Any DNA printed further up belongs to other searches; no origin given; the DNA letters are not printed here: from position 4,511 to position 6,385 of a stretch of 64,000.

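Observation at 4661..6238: Membrane-anchored SPFH(band-7)-Ser/Thr kinase fusion protein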

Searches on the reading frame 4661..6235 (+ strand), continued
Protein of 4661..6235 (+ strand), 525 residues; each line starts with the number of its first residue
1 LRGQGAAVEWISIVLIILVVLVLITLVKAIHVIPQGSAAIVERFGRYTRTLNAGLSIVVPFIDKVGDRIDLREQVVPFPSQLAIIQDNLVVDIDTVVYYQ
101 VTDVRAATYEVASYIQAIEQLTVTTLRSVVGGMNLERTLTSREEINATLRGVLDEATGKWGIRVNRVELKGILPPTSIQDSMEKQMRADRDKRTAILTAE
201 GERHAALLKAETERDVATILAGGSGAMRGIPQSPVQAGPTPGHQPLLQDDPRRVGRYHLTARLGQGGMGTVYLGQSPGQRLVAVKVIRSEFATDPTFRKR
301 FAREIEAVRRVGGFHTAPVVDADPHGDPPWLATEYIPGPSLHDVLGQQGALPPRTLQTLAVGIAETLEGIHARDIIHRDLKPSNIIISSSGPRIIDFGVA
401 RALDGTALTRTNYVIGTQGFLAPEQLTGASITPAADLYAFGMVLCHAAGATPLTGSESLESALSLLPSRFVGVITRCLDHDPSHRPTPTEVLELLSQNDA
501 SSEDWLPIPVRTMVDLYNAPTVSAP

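Call 6: find_homologous_proteins(query=window:4661-6235:+, max_evalue=1e-10)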
Query window:4661-6235:+ (525 aa): 8000 proteins with E <= 1e-10 among 8000 candidates; the best 120 are listed.
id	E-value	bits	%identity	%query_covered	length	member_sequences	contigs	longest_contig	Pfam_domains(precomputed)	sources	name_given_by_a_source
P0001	1.1e-280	950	83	96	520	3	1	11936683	PF07714.24,PF00069.32,PF01145.32,PF03109.23,PF01636.30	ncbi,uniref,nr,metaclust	ncbi:secreted protein [Streptomyces bingchenggensis BCW-1]|uniref:Secreted protein n=1 Tax=Streptomy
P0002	5.7e-235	799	72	98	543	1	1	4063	PF07714.24,PF00069.32,PF01145.32,PF03109.23,PF01636.30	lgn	-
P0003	1.1e-219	749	68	94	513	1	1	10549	PF07714.24,PF00069.32,PF01145.32,PF03109.23,PF01636.30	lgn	-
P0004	3.0e-217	741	67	95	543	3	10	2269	PF07714.24,PF00069.32,PF01145.32,PF01636.30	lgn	-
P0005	7.3e-215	733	66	98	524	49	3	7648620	PF07714.24,PF00069.32,PF01145.32,PF03109.23,PF01636.30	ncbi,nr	ncbi:SPFH domain-containing protein [Streptomyces sp. ME02-7008A-1]|nr:SPFH domain-containing protei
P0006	1.3e-214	732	65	98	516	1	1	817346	PF07714.24,PF00069.32,PF01145.32,PF03109.23,PF01636.30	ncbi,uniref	ncbi:SPFH domain-containing protein [Streptomyces sp. NPDC087428]|uniref:protein kinase domain-conta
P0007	2.7e-214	731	68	99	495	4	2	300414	PF07714.24,PF00069.32,PF01145.32,PF03109.23,PF01636.30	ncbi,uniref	ncbi:SPFH domain-containing protein [Kitasatospora sp. NPDC057904]|uniref:protein kinase domain-cont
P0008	1.7e-212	725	67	99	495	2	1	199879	PF07714.24,PF00069.32,PF01145.32,PF01636.30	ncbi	ncbi:protein kinase domain-containing protein [Kitasatospora sp. NPDC094028]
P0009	1.3e-210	719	68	95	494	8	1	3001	PF07714.24,PF00069.32,PF01145.32,PF03109.23,PF01636.30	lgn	-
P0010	2.0e-209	715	69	95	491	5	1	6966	PF07714.24,PF00069.32,PF01145.32,PF01636.30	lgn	-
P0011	2.1e-209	715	63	100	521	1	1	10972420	PF07714.24,PF00069.32,PF01145.32,PF03109.23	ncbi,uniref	ncbi:protein kinase domain-containing protein [Streptomyces sp. CA-249302]|uniref:protein kinase dom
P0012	3.8e-209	714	65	95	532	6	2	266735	PF07714.24,PF00069.32,PF01145.32,PF03109.23,PF01636.30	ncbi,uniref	ncbi:SPFH domain-containing protein [Streptomyces sp. NPDC056492]|uniref:SPFH domain-containing prot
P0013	6.6e-209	713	64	98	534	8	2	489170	PF07714.24,PF00069.32,PF01145.32,PF03109.23,PF01636.30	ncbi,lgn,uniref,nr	ncbi:Regulator of protease activity HflC, stomatin/prohibitin superfamily [Streptomyces yunnanensis]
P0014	2.7e-208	711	68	96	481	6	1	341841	PF07714.24,PF00069.32,PF01145.32,PF03109.23,PF01636.30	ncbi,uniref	ncbi:SPFH domain-containing protein [Streptomyces sp. NPDC092046]|uniref:protein kinase domain-conta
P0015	8.2e-202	690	62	94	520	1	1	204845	PF07714.24,PF00069.32,PF01145.32,PF03109.23,PF01636.30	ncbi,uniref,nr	ncbi:protein kinase domain-containing protein [Yinghuangia soli]|uniref:Protein kinase n=1 Tax=Yingh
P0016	9.4e-202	690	63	94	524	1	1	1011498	PF07714.24,PF00069.32,PF01145.32,PF03109.23,PF01636.30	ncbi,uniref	ncbi:SPFH domain-containing protein [Streptomyces sp. NPDC004111]|uniref:protein kinase domain-conta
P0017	2.0e-200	685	63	95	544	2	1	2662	PF07714.24,PF00069.32,PF01145.32,PF03109.23,PF01636.30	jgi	jgi:regulator of protease activity HflC (stomatin/prohibitin superfamily)/predicted Ser/Thr protein 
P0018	4.8e-200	684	63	95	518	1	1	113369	PF07714.24,PF00069.32,PF01145.32,PF03109.23,PF01636.30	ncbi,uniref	ncbi:SPFH domain-containing protein [Streptomyces sp. 6N223]|uniref:SPFH domain-containing protein n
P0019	2.4e-197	675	61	94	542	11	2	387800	PF07714.24,PF00069.32,PF01145.32,PF03109.23,PF01636.30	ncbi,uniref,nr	ncbi:hypothetical protein GCM10017674_35050 [Streptomyces gardneri]|uniref:Protein kinase domain-con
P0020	4.5e-195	667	100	57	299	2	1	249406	PF07714.24,PF00069.32,PF01636.30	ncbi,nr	ncbi:serine/threonine-protein kinase [Wenjunlia vitaminophila]|nr:serine/threonine-protein kinase [W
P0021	2.2e-186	639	61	95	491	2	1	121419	PF07714.24,PF00069.32,PF01145.32,PF03109.23,PF01636.30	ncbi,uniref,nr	ncbi:protein kinase domain-containing protein [Streptomyces sp. CBMA123]|uniref:protein kinase domai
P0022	2.7e-161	556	63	81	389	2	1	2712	PF07714.24,PF00069.32,PF01145.32,PF03109.23,PF01636.30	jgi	jgi:serine/threonine protein kinase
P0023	2.4e-159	550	84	54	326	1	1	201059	PF07714.24,PF00069.32,PF03109.23,PF17667.8,PF01636.30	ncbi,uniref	ncbi:serine/threonine-protein kinase [Kitasatospora sp. NPDC058170]|uniref:serine/threonine-protein 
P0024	6.4e-147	509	73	60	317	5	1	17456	PF07714.24,PF00069.32,PF03109.23,PF01636.30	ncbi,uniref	ncbi:serine/threonine-protein kinase [Streptomyces sp. NPDC050149]|uniref:serine/threonine-protein k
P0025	6.5e-143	495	62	69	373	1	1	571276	PF07714.24,PF00069.32,PF01145.32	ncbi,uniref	ncbi:protein kinase, partial [Streptomyces sp. NPDC059679]|uniref:protein kinase domain-containing p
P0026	6.5e-143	495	79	56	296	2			PF07714.24,PF00069.32,PF03109.23,PF01636.30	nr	nr:serine/threonine-protein kinase [Streptomyces sp. CBMA156]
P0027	8.4e-143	495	74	59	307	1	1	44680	PF07714.24,PF00069.32,PF03109.23,PF01636.30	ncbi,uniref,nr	ncbi:serine/threonine-protein kinase [Streptomyces sp. ME19-01-6]|uniref:serine/threonine-protein ki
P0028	1.9e-142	494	76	56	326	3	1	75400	PF07714.24,PF00069.32,PF01636.30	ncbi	ncbi:serine/threonine-protein kinase [Streptomyces gilvosporeus]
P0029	6.1e-142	492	65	68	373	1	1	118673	PF07714.24,PF00069.32,PF01145.32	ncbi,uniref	ncbi:SPFH domain-containing protein [Streptomyces sp. NPDC051677]|uniref:SPFH domain-containing prot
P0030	1.5e-137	478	77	54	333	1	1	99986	PF07714.24,PF00069.32,PF03109.23,PF01636.30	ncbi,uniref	ncbi:serine/threonine-protein kinase [Kitasatospora sp. NPDC097691]|uniref:serine/threonine-protein 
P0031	3.0e-137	477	72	56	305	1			PF07714.24,PF00069.32,PF03109.23,PF01636.30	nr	nr:serine/threonine-protein kinase [Streptomyces sp. ODS25]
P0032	1.2e-136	475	71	56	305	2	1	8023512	PF07714.24,PF00069.32,PF01636.30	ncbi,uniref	ncbi:serine/threonine-protein kinase [Streptomyces sp. NBC_01508]|uniref:serine/threonine-protein ki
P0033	3.6e-136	473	72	56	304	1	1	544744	PF07714.24,PF00069.32,PF03109.23,PF01636.30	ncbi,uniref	ncbi:serine/threonine-protein kinase [Streptomyces fildesensis]|uniref:Serine/threonine-protein kina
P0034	4.7e-133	463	68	58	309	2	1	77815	PF07714.24,PF00069.32,PF03109.23,PF01636.30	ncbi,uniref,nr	ncbi:serine/threonine-protein kinase [Streptomyces sp. IMTB 2501]|uniref:serine/threonine-protein ki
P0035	2.1e-132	461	63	64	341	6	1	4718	PF07714.24,PF00069.32,PF03109.23,PF01636.30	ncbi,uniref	ncbi:protein kinase, partial [Kitasatospora sp. NPDC093558]|uniref:serine/threonine-protein kinase n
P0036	5.8e-132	459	45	96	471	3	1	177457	PF07714.24,PF00069.32,PF01145.32,PF01636.30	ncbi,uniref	ncbi:SPFH domain-containing protein [Streptomyces sp. NPDC127098]|uniref:protein kinase domain-conta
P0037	1.5e-131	458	66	61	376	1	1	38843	PF07714.24,PF00069.32,PF03109.23,PF05103.19,PF01636.30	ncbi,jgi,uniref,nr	ncbi:protein kinase domain-containing protein [Streptacidiphilus carbonis]|jgi:DivIVA domain-contain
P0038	2.8e-131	457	73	54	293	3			PF07714.24,PF00069.32,PF03109.23,PF01636.30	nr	nr:serine/threonine-protein kinase [Streptomyces albiflavescens]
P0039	3.0e-131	457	46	97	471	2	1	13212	PF07714.24,PF00069.32,PF01145.32,PF01636.30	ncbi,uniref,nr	ncbi:protein kinase domain-containing protein [Streptomyces hainanensis]|uniref:Protein kinase domai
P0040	6.4e-127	443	58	67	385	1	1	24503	PF07714.24,PF00069.32,PF03109.23,PF01636.30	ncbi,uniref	ncbi:protein kinase domain-containing protein, partial [Streptomyces parvus]|uniref:protein kinase d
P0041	2.6e-126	441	68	55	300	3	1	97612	PF07714.24,PF00069.32,PF03109.23,PF01636.30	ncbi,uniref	ncbi:serine/threonine-protein kinase [Kitasatospora purpeofusca]|uniref:serine/threonine-protein kin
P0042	7.8e-126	439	68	55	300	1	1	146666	PF07714.24,PF00069.32,PF03109.23,PF01636.30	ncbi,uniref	ncbi:serine/threonine-protein kinase [Kitasatospora sp. NPDC001309]|uniref:serine/threonine-protein 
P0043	2.4e-119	418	66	57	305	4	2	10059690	PF07714.24,PF00069.32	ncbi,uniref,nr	ncbi:serine/threonine-protein kinase [Streptomyces noursei]|uniref:serine/threonine-protein kinase n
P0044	1.5e-117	412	58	64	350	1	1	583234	PF07714.24,PF00069.32,PF01145.32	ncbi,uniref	ncbi:SPFH domain-containing protein [Streptomyces sp. NPDC086023]|uniref:SPFH domain-containing prot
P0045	9.7e-116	406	62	58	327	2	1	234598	PF07714.24,PF00069.32,PF03109.23,PF01636.30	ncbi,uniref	ncbi:serine/threonine-protein kinase [Streptomyces sp. NPDC004284]|uniref:serine/threonine-protein k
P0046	2.8e-115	404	68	54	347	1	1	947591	PF07714.24,PF00069.32,PF03109.23,PF01636.30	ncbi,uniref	ncbi:serine/threonine-protein kinase [Streptomyces sp. NPDC051561]|uniref:serine/threonine-protein k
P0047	2.8e-115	404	64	56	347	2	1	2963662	PF07714.24,PF00069.32,PF03109.23,PF01636.30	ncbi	ncbi:protein kinase [Kitasatospora sp. Ki12]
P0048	6.7e-112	393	64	53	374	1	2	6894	PF07714.24,PF00069.32,PF03109.23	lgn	-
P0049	2.5e-111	391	64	53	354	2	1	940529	PF07714.24,PF00069.32,PF03109.23,PF01636.30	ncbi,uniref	ncbi:serine/threonine-protein kinase [Kitasatospora sp. NPDC089913]|uniref:serine/threonine-protein 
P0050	1.7e-110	389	65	51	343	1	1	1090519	PF07714.24,PF00069.32,PF03109.23,PF01636.30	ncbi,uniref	ncbi:serine/threonine-protein kinase [Kitasatospora sp. NPDC094019]|uniref:serine/threonine-protein 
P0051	2.2e-110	388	63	54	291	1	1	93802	PF07714.24,PF00069.32,PF01636.30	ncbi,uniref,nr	ncbi:serine/threonine-protein kinase [Streptomyces sp. HNM0663]|uniref:Serine/threonine-protein kina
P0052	3.0e-104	368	62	51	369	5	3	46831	PF07714.24,PF00069.32,PF03109.23,PF01636.30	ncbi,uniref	ncbi:serine/threonine-protein kinase [Kitasatospora purpeofusca]|uniref:serine/threonine-protein kin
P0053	4.9e-100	354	84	35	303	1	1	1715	PF01145.32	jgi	jgi:regulator of protease activity HflC (stomatin/prohibitin superfamily)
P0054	1.4e-99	352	62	51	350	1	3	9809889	PF07714.24,PF00069.32,PF03109.23,PF01636.30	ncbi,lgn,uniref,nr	ncbi:serine/threonine-protein kinase [Kitasatospora purpeofusca]|uniref:serine/threonine-protein kin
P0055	6.2e-99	350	75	41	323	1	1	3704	PF01145.32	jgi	jgi:regulator of protease activity HflC (stomatin/prohibitin superfamily)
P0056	2.4e-98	348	80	39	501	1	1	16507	PF01145.32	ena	-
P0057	3.8e-98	348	80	39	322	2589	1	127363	PF01145.32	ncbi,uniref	ncbi:SPFH domain-containing protein [Streptomyces sp. NPDC007856]|uniref:SPFH domain-containing prot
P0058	6.3e-98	347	77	39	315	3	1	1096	PF01145.32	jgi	-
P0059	6.3e-98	347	79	39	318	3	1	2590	PF01145.32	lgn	-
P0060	7.1e-98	347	79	39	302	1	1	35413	PF01145.32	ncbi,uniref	ncbi:SPFH domain-containing protein, partial [Peterkaempfera griseoplana]|uniref:SPFH domain-contain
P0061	7.6e-98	347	79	38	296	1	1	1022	PF01145.32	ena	-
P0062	8.1e-98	347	79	39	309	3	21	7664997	PF01145.32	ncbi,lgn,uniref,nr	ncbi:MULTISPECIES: SPFH domain-containing protein [Streptomyces]|uniref:SPFH domain-containing prote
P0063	1.1e-97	346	80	38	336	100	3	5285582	PF01145.32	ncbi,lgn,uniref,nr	ncbi:SPFH/Band 7/PHB domain protein [Streptomyces sp. SID8374]|uniref:SPFH domain-containing protein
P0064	1.3e-97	346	81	38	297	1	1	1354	PF01145.32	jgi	jgi:regulator of protease activity HflC (stomatin/prohibitin superfamily)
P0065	1.7e-97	346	80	38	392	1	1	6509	PF01145.32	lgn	-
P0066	1.8e-97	346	80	38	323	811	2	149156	PF01145.32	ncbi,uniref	ncbi:SPFH domain-containing protein [Streptomyces griseus]|uniref:SPFH domain-containing protein n=1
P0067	1.9e-97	345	79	39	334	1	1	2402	PF01145.32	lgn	-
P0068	1.9e-97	345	80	38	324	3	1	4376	PF01145.32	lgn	-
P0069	2.1e-97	345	80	38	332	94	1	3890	PF01145.32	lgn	-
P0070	2.2e-97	345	84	36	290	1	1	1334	PF01145.32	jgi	-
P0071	2.5e-97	345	80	38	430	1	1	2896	PF01145.32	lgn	-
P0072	2.6e-97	345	78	39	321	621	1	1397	PF01145.32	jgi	jgi:regulator of protease activity HflC (stomatin/prohibitin superfamily)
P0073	2.9e-97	345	80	38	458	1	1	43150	PF01145.32,PF01925.26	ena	-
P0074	3.0e-97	345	81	38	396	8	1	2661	PF01145.32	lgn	-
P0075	3.9e-97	344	84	35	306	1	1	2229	PF01145.32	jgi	jgi:regulator of protease activity HflC (stomatin/prohibitin superfamily)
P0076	4.4e-97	344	79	38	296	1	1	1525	PF01145.32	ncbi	ncbi:SPFH/Band 7/PHB domain protein, partial [Streptomyces cavourensis]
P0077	4.7e-97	344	79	39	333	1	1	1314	PF01145.32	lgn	-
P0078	4.8e-97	344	80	38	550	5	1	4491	PF01145.32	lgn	-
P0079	6.0e-97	344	78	39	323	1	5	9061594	PF01145.32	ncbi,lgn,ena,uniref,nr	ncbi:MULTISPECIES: SPFH domain-containing protein [unclassified Streptomyces]|uniref:SPFH domain-con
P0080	8.0e-97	343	83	36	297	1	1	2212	PF01145.32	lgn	-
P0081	8.0e-97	343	78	38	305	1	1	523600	PF01145.32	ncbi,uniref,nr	ncbi:hypothetical protein ASC82_12855 [Streptomyces sp. Root431]|uniref:SPFH domain-containing prote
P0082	9.8e-97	343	76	39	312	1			PF01145.32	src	-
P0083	1.1e-96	343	78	38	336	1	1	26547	PF01145.32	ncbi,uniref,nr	ncbi:hypothetical protein BIV57_03315 [Mangrovactinospora gilvigrisea]|uniref:Band 7 domain-containi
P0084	1.3e-96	343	78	39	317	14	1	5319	PF01145.32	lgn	-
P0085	1.9e-96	342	78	39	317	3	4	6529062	PF01145.32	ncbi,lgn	ncbi:SPFH domain-containing protein [Streptomyces olivoreticuli]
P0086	2.0e-96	342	78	38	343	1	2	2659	PF01145.32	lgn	-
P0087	2.1e-96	342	78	38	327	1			PF01145.32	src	-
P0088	3.3e-96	341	79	38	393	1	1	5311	PF01145.32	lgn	-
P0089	4.5e-96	341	78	38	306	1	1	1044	PF01145.32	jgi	jgi:regulator of protease activity HflC (stomatin/prohibitin superfamily)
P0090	4.8e-96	341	79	39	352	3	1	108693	PF01145.32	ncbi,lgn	ncbi:SPFH domain-containing protein [Kitasatospora sp. NPDC001159]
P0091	5.3e-96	341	79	39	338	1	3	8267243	PF01145.32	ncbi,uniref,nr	ncbi:regulator of protease activity HflC (stomatin/prohibitin superfamily) [Kitasatospora gansuensis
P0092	5.4e-96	341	78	39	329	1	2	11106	PF01145.32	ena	-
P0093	5.7e-96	341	79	39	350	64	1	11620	PF01145.32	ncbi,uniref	ncbi:SPFH domain-containing protein [Kitasatospora sp. NPDC059648]|uniref:SPFH domain-containing pro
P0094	5.8e-96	341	85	34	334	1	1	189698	PF01145.32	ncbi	-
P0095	6.2e-96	340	79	39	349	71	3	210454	PF01145.32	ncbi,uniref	ncbi:SPFH domain-containing protein [Kitasatospora sp. NPDC096140]|uniref:SPFH domain-containing pro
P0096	6.5e-96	340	79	38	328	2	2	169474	PF01145.32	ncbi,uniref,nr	ncbi:SPFH domain-containing protein [Streptomyces sp. SL13]|uniref:SPFH domain-containing protein n=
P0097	6.7e-96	340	77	39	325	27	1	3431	PF01145.32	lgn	-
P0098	7.5e-96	340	80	38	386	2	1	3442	PF01145.32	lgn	-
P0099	1.5e-95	339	78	38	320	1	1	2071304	PF01145.32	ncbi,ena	-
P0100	1.7e-95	339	84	35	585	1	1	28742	PF01145.32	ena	-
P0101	2.2e-95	339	77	39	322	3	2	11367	PF01145.32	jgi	jgi:regulator of protease activity HflC (stomatin/prohibitin superfamily)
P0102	2.5e-95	338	77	38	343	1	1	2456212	PF01145.32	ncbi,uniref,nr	ncbi:SPFH domain-containing protein [Kitasatospora azatica]|uniref:SPFH domain-containing protein n=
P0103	2.6e-95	338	77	39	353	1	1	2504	PF01145.32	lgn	-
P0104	3.6e-95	338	78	37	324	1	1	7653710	PF01145.32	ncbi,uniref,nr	ncbi:SPFH domain-containing protein [Streptomyces profundus]|uniref:SPFH domain-containing protein n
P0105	3.6e-95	338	78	39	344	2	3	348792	PF01145.32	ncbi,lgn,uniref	ncbi:SPFH domain-containing protein [Kitasatospora albolonga]|uniref:SPFH domain-containing protein 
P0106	6.3e-95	337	77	38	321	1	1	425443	PF01145.32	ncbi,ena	-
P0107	6.5e-95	337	77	38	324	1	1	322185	PF01145.32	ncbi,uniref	ncbi:SPFH domain-containing protein [Streptomyces sp. B6B3]|uniref:SPFH domain-containing protein n=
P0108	7.9e-95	337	78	39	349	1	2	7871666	PF01145.32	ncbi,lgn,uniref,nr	ncbi:SPFH domain-containing protein [Kitasatospora atroaurantiaca]|uniref:SPFH domain-containing pro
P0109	8.1e-95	337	77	39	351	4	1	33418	PF01145.32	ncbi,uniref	ncbi:SPFH domain-containing protein [Kitasatospora putterlickiae]|uniref:SPFH domain-containing prot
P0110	8.8e-95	337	77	39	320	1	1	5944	PF01145.32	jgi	jgi:regulator of protease activity HflC (stomatin/prohibitin superfamily)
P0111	9.0e-95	337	78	39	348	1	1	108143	PF01145.32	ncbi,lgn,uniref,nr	ncbi:SPFH domain-containing protein [Kitasatospora sp. MAP5-34]|uniref:SPFH domain-containing protei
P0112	9.3e-95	337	74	39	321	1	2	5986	PF01145.32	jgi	jgi:regulator of protease activity HflC (stomatin/prohibitin superfamily)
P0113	9.4e-95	337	77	39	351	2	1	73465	PF01145.32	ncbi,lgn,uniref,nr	ncbi:SPFH domain-containing protein [Kitasatospora purpeofusca]|uniref:SPFH domain-containing protei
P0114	9.5e-95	337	77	39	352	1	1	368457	PF01145.32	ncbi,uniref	ncbi:SPFH domain-containing protein [Kitasatospora sp. NPDC094019]|uniref:SPFH domain-containing pro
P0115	9.6e-95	337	77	39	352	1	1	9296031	PF01145.32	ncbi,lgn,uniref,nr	ncbi:SPFH domain-containing protein [Kitasatospora purpeofusca]|uniref:SPFH/Band 7/PHB domain protei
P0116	9.8e-95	337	77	38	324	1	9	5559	PF01145.32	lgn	-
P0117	1.1e-94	336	77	39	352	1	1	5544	PF01145.32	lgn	-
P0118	1.6e-94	336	75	39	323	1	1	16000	PF01145.32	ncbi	ncbi:SPFH domain-containing protein [Streptomyces mayteni]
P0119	1.6e-94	336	77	39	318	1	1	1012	PF01145.32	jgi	jgi:regulator of protease activity HflC (stomatin/prohibitin superfamily)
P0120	1.6e-94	336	75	39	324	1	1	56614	PF01145.32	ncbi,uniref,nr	ncbi:SPFH domain-containing protein [Streptomyces millisiae]|uniref:SPFH domain-containing protein n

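Call 8: find_encoding_contigs(protein=P0020, flank=6000, max_places=3)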
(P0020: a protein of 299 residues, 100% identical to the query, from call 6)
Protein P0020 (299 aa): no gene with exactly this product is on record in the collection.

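Call 9: find_encoding_contigs(protein=window:4661-6235:+, flank=6000, max_places=3)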
Protein window:4661-6235:+ (525 aa): no gene with exactly this product is on record in the collection.

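Call 26: find_encoding_contigs(protein=P0001, flank=8000, max_places=2)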
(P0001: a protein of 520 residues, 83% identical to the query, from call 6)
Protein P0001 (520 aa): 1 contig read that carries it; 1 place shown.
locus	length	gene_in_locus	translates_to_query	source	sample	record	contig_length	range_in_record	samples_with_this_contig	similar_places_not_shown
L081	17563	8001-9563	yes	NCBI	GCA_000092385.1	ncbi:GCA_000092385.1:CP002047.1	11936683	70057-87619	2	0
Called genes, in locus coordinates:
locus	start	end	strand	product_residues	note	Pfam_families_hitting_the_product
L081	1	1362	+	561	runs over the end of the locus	-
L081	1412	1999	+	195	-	PF00300:His_Phos_1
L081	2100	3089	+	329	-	-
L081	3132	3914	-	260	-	PF05988:DUF899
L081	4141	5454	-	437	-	PF05724:TPMT, PF13489:Methyltransf_23, PF01209:Ubie_methyltran, PF08241:Methyltransf_11, PF08242:Methyltransf_12, PF13649:Methyltransf_25, PF13847:Methyltransf_31, PF09981:DUF2218, +2 more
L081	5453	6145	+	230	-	PF21597:TetR_C_43 (faint), PF00440:TetR_N, PF02796:HTH_7 (weak)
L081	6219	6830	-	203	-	-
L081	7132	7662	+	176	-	PF00583:Acetyltransf_1, PF13508:Acetyltransf_7 (weak)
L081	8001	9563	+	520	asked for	PF01145:Band_7, PF01636:APH (faint), PF00069:Pkinase, PF03109:ABC1 (faint), PF07714:PK_Tyr_Ser-Thr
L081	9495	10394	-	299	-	PF00126:HTH_1, PF03466:LysR_substrate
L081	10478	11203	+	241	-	PF00106:adh_short, PF08659:KR (weak), PF13561:adh_short_C2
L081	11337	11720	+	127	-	-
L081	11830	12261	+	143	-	PF13560:HTH_31, PF01381:HTH_3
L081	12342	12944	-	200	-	PF00574:CLP_protease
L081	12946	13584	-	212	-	PF00574:CLP_protease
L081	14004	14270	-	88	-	PF12802:MarR_2 (faint), PF12840:HTH_20 (faint)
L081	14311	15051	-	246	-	PF00106:adh_short, PF08659:KR, PF01370:Epimerase (weak), PF03435:Sacchrp_dh_NADP (weak), PF13561:adh_short_C2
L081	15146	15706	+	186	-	PF00440:TetR_N, PF21597:TetR_C_43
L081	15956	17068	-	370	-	PF13433:Peripla_BP_5 (weak), PF13458:Peripla_BP_6, PF01094:ANF_receptor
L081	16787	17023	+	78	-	-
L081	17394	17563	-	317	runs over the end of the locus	PF22842:Pel9A-like_beta_helix (weak), PF13229:Beta_helix (weak)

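Call 27: find_encoding_contigs(protein=P0005, flank=8000, max_places=2)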
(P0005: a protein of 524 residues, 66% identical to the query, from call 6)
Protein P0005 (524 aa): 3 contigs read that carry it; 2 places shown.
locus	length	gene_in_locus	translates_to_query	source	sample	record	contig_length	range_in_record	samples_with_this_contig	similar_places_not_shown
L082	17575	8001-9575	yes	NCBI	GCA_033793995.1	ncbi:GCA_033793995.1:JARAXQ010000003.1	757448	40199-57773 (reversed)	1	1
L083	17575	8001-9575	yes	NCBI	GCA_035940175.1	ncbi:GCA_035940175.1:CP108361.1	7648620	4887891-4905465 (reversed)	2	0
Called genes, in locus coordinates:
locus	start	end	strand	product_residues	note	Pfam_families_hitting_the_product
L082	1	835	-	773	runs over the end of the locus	PF08448:PAS_4 (faint), PF01590:GAF, PF13185:GAF_2 (weak), PF07228:SpoIIE, PF13581:HATPase_c_2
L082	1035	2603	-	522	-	PF07690:MFS_1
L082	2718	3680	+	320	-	PF00392:GntR, PF00440:TetR_N, PF02909:TetR_C_1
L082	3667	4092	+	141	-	PF03852:Vsr, PF04480:DUF559 (faint)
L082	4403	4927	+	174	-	PF01844:HNH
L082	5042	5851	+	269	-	PF20188:DUF6551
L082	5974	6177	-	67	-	PF04149:DUF397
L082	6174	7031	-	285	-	PF13560:HTH_31, PF01381:HTH_3 (weak), PF19054:DUF5753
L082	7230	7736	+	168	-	PF13581:HATPase_c_2 (weak)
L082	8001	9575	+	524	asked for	PF01145:Band_7, PF00069:Pkinase, PF07714:PK_Tyr_Ser-Thr, PF01636:APH (faint), PF03109:ABC1 (faint)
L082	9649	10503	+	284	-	PF04951:Peptidase_M55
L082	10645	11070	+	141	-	PF15588:Imm10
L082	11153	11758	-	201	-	PF00072:Response_reg, PF00196:GerE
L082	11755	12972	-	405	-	PF07730:HisKA_3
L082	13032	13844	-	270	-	PF01061:ABC2_membrane, PF12698:ABC2_membrane_3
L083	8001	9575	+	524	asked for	PF01145:Band_7, PF00069:Pkinase, PF07714:PK_Tyr_Ser-Thr, PF01636:APH (faint), PF03109:ABC1 (faint)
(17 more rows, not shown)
